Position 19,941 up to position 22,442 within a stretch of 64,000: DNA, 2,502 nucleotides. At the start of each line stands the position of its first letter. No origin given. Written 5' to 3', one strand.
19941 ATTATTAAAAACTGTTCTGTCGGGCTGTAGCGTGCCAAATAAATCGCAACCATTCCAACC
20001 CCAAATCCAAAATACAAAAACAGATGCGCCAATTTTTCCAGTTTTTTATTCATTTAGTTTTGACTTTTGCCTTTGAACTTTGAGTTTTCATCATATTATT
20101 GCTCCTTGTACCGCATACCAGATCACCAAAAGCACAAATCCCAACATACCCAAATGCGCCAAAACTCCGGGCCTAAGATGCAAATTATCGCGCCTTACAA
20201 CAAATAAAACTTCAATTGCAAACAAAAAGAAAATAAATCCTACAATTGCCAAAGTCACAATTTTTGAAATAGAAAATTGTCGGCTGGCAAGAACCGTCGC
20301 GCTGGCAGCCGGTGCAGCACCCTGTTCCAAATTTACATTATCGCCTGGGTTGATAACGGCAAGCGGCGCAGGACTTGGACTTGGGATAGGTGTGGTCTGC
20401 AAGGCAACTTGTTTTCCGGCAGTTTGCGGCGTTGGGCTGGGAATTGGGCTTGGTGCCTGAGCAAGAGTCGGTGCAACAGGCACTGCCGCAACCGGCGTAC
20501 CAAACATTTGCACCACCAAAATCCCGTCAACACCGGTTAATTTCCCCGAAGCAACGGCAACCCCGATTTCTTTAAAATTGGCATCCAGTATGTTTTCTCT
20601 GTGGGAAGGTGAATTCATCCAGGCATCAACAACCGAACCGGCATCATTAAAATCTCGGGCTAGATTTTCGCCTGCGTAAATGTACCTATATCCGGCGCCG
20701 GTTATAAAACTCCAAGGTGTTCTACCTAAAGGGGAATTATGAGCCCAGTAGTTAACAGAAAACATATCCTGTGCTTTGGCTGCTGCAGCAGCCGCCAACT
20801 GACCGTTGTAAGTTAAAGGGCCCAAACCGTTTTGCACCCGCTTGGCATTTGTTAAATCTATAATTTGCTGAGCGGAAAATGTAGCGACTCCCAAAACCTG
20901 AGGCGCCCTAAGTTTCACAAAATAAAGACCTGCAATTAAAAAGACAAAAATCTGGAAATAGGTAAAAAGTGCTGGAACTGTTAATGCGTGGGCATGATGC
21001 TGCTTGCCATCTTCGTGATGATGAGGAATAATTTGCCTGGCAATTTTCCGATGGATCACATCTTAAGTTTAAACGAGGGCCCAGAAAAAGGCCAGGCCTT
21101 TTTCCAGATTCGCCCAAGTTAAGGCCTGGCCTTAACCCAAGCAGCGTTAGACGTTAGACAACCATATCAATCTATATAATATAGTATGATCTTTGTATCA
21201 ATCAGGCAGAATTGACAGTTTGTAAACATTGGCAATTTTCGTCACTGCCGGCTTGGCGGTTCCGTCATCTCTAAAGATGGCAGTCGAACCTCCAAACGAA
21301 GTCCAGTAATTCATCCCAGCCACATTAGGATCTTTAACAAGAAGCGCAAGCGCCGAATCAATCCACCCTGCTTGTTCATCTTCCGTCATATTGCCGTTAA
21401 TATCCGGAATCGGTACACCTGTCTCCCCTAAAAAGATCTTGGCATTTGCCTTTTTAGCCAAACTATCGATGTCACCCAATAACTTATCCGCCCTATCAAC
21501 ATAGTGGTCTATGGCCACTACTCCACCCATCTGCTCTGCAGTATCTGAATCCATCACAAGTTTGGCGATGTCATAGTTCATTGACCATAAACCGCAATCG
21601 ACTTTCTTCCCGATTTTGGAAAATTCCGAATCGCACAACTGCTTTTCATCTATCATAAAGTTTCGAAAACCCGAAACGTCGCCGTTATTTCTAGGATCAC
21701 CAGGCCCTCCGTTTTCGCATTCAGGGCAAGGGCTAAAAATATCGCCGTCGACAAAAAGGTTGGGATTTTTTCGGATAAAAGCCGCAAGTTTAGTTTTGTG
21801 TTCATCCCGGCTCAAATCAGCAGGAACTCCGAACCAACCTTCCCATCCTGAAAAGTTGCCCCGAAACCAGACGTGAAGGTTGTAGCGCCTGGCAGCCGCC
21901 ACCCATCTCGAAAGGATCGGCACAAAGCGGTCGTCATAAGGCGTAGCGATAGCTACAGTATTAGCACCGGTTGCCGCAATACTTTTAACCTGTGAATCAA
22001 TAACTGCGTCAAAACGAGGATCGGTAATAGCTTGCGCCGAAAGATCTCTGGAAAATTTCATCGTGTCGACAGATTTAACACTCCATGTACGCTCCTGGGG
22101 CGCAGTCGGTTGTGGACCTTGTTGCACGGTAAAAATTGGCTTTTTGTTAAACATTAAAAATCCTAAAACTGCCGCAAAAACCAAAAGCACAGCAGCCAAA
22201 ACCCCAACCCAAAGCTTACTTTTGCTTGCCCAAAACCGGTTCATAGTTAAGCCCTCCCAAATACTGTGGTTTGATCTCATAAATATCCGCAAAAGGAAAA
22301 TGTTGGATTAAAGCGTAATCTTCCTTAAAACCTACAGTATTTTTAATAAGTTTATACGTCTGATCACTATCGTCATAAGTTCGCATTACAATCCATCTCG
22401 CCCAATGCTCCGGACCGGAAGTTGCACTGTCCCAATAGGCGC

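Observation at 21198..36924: Surface protein glycosylation island: GH, two GT-C transferases, four GT2 genes and the mega-GT, followed by a Ser/Thr/Pro-rich surface protein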

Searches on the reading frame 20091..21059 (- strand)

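Call 4: search_protein_families(library=pfam, proteins=[window:20091-21059:-], max_evalue=0.01)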
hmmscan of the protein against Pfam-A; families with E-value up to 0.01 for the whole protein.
window:20091-21059:- (322 aa): 1 family
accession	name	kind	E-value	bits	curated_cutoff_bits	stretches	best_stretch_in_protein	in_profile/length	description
PF00188.32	CAP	-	3.2e-21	76.8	21.1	1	68-184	2-115/117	Cysteine-rich secretory protein family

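Call 5: search_protein_families(library=ncbifam, proteins=[window:20091-21059:-], max_evalue=1)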
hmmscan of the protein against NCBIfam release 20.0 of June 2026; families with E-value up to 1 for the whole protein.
window:20091-21059:- (322 aa): 4 families
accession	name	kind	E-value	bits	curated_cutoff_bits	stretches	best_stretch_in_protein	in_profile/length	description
TIGR02909.1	spore_YkwD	subfamily_domain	1.2e-33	115.7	171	1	63-186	5-125/127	uncharacterized protein, YkwD family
NF052539.1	DivAsocLipDalA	equivalog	5.5e-17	62.1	200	1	64-169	49-154/169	divisome-associated lipoprotein DalA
NF004487.0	PRK05815.3-5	equivalog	0.066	12.5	224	0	260-297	20-57/269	F0F1 ATP synthase subunit A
NF033186.1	internalin_K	exception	0.34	9.3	1100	1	201-242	506-546/604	class 1 internalin InlK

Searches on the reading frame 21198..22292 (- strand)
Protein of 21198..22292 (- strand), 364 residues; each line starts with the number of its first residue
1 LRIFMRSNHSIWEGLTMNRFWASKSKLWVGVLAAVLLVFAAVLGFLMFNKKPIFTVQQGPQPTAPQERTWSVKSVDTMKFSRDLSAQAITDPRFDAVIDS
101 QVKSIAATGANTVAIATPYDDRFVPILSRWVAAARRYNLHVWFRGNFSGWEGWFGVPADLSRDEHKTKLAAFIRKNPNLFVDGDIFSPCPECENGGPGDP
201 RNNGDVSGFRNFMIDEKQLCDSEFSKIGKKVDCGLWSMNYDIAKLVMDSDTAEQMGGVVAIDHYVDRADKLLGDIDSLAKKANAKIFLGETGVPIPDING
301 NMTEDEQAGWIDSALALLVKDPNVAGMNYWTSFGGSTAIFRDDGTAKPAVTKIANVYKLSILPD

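Call 4: search_protein_families(library=pfam, proteins=[window:21198-22292:-], max_evalue=0.01)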
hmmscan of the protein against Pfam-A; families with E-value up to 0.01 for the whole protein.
window:21198-22292:- (364 aa): 0 families

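Call 5: search_protein_families(library=ncbifam, proteins=[window:21198-22292:-], max_evalue=1)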
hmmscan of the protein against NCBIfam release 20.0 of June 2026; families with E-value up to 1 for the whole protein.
window:21198-22292:- (364 aa): 0 families

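Call 6: search_protein_families(library=pfam, proteins=[window:21198-22292:-], max_evalue=10)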
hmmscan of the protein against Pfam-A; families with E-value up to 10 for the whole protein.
window:21198-22292:- (364 aa): 3 families
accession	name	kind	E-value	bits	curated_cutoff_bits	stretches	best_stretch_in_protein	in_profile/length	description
PF03929.21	PepSY_TM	-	0.034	14.4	28.8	1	27-122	5-106/295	PepSY-associated TM region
PF00953.26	Glycos_transf_4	-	0.09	13.2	27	1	32-52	115-135/160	Glycosyl transferase family 4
PF11790.14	Glyco_hydro_cc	-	0.15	12.1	21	1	258-331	138-209/237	Glycosyl hydrolase catalytic core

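Call 9: search_solved_structures(query=window:21198-22292:-, max_evalue=10)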
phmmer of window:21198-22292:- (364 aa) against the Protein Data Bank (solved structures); distinct sequences matched with E-value up to 10: 0.

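Call 24: find_homologous_proteins(query=window:21198-22292:-)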
Query window:21198-22292:- (364 aa): 2151 proteins with E <= 0.001 among 8000 candidates; the best 120 are listed.
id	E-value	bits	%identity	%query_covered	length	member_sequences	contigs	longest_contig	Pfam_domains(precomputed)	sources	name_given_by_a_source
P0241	2.4e-236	802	100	96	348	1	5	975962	-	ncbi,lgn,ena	-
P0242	1.7e-146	506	64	92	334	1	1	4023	-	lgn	-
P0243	5.6e-145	501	63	92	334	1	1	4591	-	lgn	-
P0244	1.5e-143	497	64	91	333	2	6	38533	-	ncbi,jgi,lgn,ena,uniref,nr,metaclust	ncbi:MAG: hypothetical protein UT84_C0005G0011 [Candidatus Curtissbacteria bacterium GW2011_GWA1_40_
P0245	2.3e-142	493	65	90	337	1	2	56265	-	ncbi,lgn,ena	-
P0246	1.8e-140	487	61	95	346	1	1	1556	-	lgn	-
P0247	2.7e-140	486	64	91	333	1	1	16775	-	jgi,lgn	jgi:hypothetical protein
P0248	3.1e-140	486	64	91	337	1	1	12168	-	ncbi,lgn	-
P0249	7.5e-140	485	58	60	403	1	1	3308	-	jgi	jgi:uncharacterized protein YbbK (DUF523 family)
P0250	6.4e-132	458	59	96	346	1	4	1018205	-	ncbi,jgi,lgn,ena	-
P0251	3.1e-125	437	59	90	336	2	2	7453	-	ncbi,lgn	-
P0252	1.3e-124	434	62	85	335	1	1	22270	-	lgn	-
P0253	7.3e-122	425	57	95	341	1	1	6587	-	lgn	-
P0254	2.9e-121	423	55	91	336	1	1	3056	-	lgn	-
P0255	4.3e-120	420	60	84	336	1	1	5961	-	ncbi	-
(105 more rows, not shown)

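Call 35: search_solved_structures(query=A3, max_evalue=10, show_alignments=2)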
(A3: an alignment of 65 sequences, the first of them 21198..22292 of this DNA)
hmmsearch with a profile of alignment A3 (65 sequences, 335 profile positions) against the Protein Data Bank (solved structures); distinct sequences matched with E-value up to 10: 6.
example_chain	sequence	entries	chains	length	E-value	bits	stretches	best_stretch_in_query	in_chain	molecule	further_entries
5xrw_C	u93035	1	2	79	0.037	16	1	215-278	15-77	FliY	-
5bra_A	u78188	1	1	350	0.17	13.8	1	227-287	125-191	Putative periplasmic binding protein with substrate ribose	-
8g4k_A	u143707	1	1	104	0.37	12.8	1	174-230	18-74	5HCS_TGFBR2_1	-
4ovy_A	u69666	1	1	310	0.73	11.8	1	47-110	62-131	Haloacid dehalogenase domain protein hydrolase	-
2vg2_A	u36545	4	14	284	1.2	11.1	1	287-315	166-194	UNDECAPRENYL PYROPHOSPHATE SYNTHETASE | Decaprenyl diphosphate synthase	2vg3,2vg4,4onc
6ime_A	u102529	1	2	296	1.3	11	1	287-315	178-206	Decaprenyl diphosphate synthase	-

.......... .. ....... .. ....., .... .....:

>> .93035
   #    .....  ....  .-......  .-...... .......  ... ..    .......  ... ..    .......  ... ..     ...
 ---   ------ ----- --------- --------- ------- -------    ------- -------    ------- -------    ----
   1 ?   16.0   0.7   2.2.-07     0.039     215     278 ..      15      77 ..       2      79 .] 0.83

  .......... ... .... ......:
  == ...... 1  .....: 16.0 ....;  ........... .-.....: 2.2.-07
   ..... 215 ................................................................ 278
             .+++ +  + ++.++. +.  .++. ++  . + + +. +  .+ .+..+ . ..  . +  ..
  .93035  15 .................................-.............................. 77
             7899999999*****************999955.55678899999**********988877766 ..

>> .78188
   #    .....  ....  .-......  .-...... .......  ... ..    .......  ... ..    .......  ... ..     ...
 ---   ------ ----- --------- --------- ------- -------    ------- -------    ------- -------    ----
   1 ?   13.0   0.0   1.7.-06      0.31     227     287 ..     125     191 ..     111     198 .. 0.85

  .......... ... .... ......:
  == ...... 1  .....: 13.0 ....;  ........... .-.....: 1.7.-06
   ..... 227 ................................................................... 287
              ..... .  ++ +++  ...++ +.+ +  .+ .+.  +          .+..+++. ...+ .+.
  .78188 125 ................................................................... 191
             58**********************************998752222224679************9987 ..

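Call 36: search_protein_families(library=pfam, alignment_id=A3, max_evalue=10)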
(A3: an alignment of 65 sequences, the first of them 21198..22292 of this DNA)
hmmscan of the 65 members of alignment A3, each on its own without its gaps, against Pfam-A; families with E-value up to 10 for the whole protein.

A. member 1, window:21198-22292:- (364 aa): 3 families
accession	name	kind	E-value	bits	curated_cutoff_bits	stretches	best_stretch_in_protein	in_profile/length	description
PF03929.21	PepSY_TM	-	0.034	14.4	28.8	1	27-122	5-106/295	PepSY-associated TM region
PF00953.26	Glycos_transf_4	-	0.09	13.2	27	1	32-52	115-135/160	Glycosyl transferase family 4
PF11790.14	Glyco_hydro_cc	-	0.15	12.1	21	1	258-331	138-209/237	Glycosyl hydrolase catalytic core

B. families by the number of members that match (of 65 scanned): 56 families (the first 25 are shown)
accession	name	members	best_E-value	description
PF11790.14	Glyco_hydro_cc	31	0.00047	Glycosyl hydrolase catalytic core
PF13620.12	CarboxypepD_reg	14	1.5e-10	Carboxypeptidase regulatory-like domain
PF13715.12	CarbopepD_reg_2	12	1.2e-08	CarboxypepD_reg-like domain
PF15976.11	CooC_C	9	0.0034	CS1-pili formation C-terminal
PF04463.17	2-thiour_desulf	5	0.015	2-thiouracil desulfurase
PF16371.11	MetallophosN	4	0.00016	N terminal of Calcineurin-like phosphoesterase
PF14749.11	Acyl-CoA_ox_N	4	0.032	Acyl-coenzyme A oxidase N-terminal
PF25718.1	Mycobacteriophage_73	3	0.036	Mycobacteriophage L5 gene 73 protein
PF11309.13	DUF3112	2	0.022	Protein of unknown function (DUF3112)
PF00150.24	Cellulase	2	0.041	Cellulase (glycosyl hydrolase family 5)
PF20684.3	Fung_rhodopsin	2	0.079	Fungal rhodopsin domain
PF25630.1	Phycodna_minor_capsid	2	0.17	Phycodnaviridae minor capsid protein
PF14427.12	Pput2613-deam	1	0.0025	Pput_2613-like deaminase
PF24005.1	DUF7320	1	0.009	Domain of unknown function (DUF7320)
PF03272.18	Mucin_bdg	1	0.0097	Putative mucin or carbohydrate-binding module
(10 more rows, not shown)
